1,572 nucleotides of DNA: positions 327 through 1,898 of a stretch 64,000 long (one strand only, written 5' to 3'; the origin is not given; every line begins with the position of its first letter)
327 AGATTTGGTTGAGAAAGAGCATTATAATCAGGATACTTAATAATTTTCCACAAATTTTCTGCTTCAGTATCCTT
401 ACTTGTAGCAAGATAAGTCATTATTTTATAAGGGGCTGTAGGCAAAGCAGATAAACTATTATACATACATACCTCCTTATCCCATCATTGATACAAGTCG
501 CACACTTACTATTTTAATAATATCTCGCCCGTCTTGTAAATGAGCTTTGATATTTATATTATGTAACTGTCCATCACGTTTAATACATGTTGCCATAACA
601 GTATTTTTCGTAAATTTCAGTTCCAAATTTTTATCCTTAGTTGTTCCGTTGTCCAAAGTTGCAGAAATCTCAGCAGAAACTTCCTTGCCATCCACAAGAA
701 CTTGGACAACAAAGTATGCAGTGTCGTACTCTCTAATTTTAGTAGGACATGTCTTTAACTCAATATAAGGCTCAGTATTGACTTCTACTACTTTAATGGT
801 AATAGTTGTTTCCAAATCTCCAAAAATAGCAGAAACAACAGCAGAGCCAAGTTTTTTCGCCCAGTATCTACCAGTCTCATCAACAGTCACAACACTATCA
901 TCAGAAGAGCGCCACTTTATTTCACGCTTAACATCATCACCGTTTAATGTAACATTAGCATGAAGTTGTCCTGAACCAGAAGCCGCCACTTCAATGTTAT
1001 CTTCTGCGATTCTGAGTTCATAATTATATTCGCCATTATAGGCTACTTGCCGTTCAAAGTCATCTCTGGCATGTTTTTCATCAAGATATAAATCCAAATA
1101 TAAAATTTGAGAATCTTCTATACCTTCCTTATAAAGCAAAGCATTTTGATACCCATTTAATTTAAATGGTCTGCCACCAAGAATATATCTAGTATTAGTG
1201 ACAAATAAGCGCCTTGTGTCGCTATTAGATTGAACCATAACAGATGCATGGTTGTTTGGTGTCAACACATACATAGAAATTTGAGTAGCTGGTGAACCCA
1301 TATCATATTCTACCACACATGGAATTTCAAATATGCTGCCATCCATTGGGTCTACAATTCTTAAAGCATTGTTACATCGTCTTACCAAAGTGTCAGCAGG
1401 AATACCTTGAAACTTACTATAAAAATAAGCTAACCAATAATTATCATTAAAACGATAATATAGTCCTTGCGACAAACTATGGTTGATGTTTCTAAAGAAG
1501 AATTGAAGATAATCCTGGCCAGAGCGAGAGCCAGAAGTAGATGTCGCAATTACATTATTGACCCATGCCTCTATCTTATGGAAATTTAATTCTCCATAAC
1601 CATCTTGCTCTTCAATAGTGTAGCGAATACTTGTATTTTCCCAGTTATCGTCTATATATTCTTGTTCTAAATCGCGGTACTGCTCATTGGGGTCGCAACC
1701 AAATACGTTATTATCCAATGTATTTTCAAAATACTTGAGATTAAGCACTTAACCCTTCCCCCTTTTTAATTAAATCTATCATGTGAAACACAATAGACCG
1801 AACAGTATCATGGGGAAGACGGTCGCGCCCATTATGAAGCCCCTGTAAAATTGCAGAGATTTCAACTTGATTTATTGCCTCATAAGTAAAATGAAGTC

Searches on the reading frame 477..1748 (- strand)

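Call 13: search_protein_families(library=phrogs, proteins=[window:477-1748:-], max_evalue=0.00001)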
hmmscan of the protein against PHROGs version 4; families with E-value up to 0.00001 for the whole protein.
window:477-1748:- (423 aa): 3 families
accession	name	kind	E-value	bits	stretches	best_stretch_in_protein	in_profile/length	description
phrog_16444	-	unknown function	1.4e-16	61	1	64-418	41-393/397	-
phrog_5251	-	unknown function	1.2e-13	52.1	1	75-244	61-234/244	-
phrog_10059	-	unknown function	2e-07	31.1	1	249-329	191-270/345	-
